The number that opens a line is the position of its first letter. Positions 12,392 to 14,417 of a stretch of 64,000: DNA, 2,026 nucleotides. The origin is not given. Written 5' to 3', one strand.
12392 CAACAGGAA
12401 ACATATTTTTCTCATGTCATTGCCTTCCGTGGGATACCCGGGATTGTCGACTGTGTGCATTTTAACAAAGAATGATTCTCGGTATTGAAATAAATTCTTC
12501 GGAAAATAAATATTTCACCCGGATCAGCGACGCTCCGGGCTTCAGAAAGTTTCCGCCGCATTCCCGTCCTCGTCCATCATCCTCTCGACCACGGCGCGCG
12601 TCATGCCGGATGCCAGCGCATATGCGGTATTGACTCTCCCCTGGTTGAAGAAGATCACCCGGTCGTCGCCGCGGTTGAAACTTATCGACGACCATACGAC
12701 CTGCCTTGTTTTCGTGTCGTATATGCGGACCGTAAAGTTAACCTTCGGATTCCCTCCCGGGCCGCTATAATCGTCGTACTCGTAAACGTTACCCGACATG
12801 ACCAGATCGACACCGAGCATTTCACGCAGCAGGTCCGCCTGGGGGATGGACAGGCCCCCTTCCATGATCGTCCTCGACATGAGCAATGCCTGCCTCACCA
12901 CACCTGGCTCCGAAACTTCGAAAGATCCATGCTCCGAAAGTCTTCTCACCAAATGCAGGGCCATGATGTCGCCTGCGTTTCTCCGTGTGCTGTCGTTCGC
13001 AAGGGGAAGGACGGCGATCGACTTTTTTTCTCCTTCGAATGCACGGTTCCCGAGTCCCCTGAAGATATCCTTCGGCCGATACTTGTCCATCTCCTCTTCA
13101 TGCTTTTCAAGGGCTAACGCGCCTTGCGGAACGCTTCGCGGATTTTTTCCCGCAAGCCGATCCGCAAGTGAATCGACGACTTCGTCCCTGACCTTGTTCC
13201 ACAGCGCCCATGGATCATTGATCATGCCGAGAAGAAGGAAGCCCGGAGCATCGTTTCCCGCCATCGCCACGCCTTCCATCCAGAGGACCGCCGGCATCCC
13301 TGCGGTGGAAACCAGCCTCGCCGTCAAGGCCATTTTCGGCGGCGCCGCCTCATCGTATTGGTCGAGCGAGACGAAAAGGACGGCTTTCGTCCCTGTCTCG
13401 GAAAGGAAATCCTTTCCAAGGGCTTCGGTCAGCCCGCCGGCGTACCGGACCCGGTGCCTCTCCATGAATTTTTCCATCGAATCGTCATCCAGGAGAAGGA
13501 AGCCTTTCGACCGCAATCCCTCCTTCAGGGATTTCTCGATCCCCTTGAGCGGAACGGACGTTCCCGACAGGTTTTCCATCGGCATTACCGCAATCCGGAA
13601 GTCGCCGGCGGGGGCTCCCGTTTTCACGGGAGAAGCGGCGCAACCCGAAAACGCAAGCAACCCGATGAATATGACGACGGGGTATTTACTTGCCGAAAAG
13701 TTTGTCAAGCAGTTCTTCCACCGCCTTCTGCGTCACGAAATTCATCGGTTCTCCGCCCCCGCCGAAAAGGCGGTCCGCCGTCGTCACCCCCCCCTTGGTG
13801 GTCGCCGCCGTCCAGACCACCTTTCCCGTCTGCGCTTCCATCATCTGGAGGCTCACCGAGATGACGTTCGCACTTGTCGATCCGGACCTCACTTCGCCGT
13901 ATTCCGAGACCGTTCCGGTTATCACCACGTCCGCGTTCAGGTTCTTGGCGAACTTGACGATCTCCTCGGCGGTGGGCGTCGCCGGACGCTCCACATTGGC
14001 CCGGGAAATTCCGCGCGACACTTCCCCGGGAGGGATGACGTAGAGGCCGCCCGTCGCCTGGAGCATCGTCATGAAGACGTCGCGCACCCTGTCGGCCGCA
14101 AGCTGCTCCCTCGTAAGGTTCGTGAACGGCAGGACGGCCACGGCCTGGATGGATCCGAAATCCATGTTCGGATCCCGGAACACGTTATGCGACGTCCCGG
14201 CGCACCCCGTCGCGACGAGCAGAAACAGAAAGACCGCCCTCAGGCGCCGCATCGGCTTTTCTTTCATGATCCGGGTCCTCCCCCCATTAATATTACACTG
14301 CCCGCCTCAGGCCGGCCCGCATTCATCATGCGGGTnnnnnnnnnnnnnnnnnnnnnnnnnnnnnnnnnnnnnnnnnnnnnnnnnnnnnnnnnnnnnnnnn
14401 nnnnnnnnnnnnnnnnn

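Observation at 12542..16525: Barrel plus twin CsgG/LpoB/DUF799-like lipoprotein module inside a cytochrome operon (copy 1)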

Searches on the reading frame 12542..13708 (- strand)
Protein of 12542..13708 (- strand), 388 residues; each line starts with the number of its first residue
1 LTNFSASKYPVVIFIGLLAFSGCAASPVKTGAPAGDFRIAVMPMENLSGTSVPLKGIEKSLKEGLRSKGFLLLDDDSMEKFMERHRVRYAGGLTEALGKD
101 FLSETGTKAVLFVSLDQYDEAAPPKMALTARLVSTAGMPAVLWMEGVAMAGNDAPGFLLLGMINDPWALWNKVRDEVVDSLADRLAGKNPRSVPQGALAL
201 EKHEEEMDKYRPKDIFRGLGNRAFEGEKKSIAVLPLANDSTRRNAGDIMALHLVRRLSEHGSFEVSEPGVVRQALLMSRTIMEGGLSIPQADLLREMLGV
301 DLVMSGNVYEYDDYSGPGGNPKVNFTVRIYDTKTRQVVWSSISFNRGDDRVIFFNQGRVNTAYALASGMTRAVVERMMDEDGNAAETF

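Call 3: search_protein_families(library=pfam, proteins=[window:12542-13708:-], max_evalue=0.1)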
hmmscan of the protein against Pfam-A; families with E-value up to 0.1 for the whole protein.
window:12542-13708:- (388 aa): 3 families
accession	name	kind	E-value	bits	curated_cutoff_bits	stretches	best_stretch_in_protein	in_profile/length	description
PF05643.16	GNA1162-like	-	1.5e-05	25.1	25.9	1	227-380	10-159/185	Putative lipoprotein GNA1162-like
PF03783.19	CsgG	-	0.0095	15.7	20.8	1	235-314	26-104/210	Curli production assembly/transport component CsgG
PF13036.11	LpoB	-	0.031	14.6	22.3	1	226-341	27-143/147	Peptidoglycan-synthase activator LpoB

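Call 4: search_protein_families(library=ncbifam, proteins=[window:12542-13708:-], max_evalue=0.1)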
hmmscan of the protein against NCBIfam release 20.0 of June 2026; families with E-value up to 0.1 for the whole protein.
window:12542-13708:- (388 aa): 0 families

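Call 27: find_homologous_proteins(query=window:12542-13708:-, max_evalue=0.001)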
Query window:12542-13708:- (388 aa): 231 proteins with E <= 0.001 among 8000 candidates; the best 120 are listed.
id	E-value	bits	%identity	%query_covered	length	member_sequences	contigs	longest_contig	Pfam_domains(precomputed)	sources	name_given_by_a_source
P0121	3.8e-255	864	100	100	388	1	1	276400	PF05643.17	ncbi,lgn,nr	ncbi:MAG: hypothetical protein HY896_06690 [Deltaproteobacteria bacterium]|nr:hypothetical protein [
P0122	1.0e-155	537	65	97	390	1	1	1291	-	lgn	-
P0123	8.7e-154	530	64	97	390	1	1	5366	-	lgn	-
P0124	3.4e-140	486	63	97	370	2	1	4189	-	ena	-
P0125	8.3e-125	435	61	87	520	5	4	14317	PF07495.20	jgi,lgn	jgi:hypothetical protein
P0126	1.5e-121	424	55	97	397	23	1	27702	-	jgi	jgi:TolB-like protein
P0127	4.5e-119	416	58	87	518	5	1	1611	-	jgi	jgi:hypothetical protein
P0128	3.6e-117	410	54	97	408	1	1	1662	-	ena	-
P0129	1.6e-116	408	56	88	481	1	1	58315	-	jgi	jgi:hypothetical protein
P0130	3.6e-116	407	57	88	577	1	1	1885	-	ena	-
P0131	2.3e-115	404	54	97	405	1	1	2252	-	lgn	-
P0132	3.1e-115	404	52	97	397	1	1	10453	-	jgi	jgi:hypothetical protein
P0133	7.0e-115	402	53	97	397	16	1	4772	-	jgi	jgi:TolB-like protein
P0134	7.8e-115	402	52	97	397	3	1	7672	-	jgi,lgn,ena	-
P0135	1.4e-114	401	52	98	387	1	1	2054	PF13036.12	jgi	jgi:hypothetical protein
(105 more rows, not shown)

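Call 45: predict_structure(alignment_id=A2)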
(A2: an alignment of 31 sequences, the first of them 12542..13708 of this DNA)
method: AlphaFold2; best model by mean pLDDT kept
length: 388 residues; sequences in the alignment: 31
mean_pLDDT: 77.0   pTM: 0.78
mean pLDDT of the five models: 77.0, 73.4, 73.3, 71.5, 68.1
residues with pLDDT >= 90: 122; 70-90: 151; 50-70: 68; < 50: 47
segments of 3 or more residues with pLDDT < 50: 1-8, 20-34, 190-196, 350-357, 382-388
pLDDT, mean of each block of 10 residues (from residue 1): 42 52 34 65 90 93 94 94 80 85 93 91 86 86 87 64 82 92 77 44 66 72 70 91 90 90 86 81 68 85 92 67 90 87 74 47 84 82 40
secondary structure, 60 per line:
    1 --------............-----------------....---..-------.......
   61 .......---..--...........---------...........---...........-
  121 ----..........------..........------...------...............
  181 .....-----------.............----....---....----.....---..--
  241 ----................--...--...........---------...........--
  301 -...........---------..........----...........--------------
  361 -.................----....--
elements in order: H9-20 E38-41 H54-67 H75-85 H95-105 E109-119 E125-134 E141-150 H166-185 H197-209 E214-217 H221-224 E229-233 H245-260 E263-265 H268-278 H288-298 E302-312 E322-331 E336-346 H362-378 H383-386

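Call 75: search_solved_structures(query=A2, max_evalue=1)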
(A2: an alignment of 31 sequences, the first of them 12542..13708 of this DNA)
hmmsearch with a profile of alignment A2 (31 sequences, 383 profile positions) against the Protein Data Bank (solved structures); distinct sequences matched with E-value up to 1: 4.
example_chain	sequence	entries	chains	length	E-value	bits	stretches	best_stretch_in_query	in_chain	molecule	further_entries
5t0z_A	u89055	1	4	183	0.0071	18.6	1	226-341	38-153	Lipoprotein, putative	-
5t10_A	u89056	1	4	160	0.0079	18.5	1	293-341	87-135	Uncharacterized protein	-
5t11_A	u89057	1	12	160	0.0079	18.5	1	293-341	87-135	Uncharacterized protein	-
9h80_C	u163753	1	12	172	0.009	18.3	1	296-339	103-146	PelC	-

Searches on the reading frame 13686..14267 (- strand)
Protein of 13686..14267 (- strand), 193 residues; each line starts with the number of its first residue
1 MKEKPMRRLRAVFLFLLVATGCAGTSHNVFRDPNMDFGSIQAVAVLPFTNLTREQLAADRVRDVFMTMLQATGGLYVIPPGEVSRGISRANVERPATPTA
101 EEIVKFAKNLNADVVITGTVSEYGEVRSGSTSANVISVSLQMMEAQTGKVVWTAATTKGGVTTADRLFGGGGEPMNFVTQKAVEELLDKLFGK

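Call 3: search_protein_families(library=pfam, proteins=[window:13686-14267:-], max_evalue=0.1)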
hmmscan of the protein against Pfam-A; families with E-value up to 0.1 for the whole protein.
window:13686-14267:- (193 aa): 5 families
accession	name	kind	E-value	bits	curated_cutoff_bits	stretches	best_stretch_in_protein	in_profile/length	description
PF13036.11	LpoB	-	5.9e-09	36.4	22.3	1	41-154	30-143/147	Peptidoglycan-synthase activator LpoB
PF05643.16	GNA1162-like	-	2.1e-07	31.2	25.9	1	41-157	12-127/185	Putative lipoprotein GNA1162-like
PF00582.32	Usp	-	0.0011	20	24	1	98-137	90-131/141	Universal stress protein family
PF04052.18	TolB_N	-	0.069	13.7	22.4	0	42-125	14-88/106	TolB amino-terminal domain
PF03783.19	CsgG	-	0.072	12.8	20.8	0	118-162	96-153/210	Curli production assembly/transport component CsgG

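Call 4: search_protein_families(library=ncbifam, proteins=[window:13686-14267:-], max_evalue=0.1)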
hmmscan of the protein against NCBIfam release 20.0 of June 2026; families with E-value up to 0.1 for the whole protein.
window:13686-14267:- (193 aa): 1 family
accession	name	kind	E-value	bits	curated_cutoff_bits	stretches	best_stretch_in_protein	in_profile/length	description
TIGR02722.1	lp_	equivalog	1.1e-07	32.1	110.55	1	48-154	77-183/189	penicillin-binding protein activator LpoB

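Call 74: search_solved_structures(query=window:13686-14267:-, max_evalue=1)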
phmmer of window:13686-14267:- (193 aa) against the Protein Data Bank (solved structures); distinct sequences matched with E-value up to 1: 7.
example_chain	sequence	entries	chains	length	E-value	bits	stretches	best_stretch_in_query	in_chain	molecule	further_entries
5t11_A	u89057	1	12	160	2.4e-05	27.4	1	42-161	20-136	Uncharacterized protein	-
5t10_A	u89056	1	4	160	2.5e-05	27.4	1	42-161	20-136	Uncharacterized protein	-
9h80_C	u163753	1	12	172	6.2e-05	26.1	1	43-162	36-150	PelC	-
5t0z_A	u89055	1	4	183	7.5e-05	25.8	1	41-161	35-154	Lipoprotein, putative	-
4hrv_A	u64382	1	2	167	0.032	17.2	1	72-157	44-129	Putative lipoprotein GNA1162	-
4q6l_A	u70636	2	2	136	0.36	13.8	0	98-154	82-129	Penicillin-binding protein activator LpoB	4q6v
4q6z_A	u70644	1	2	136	0.84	12.6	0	106-154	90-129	Penicillin-binding protein activator LpoB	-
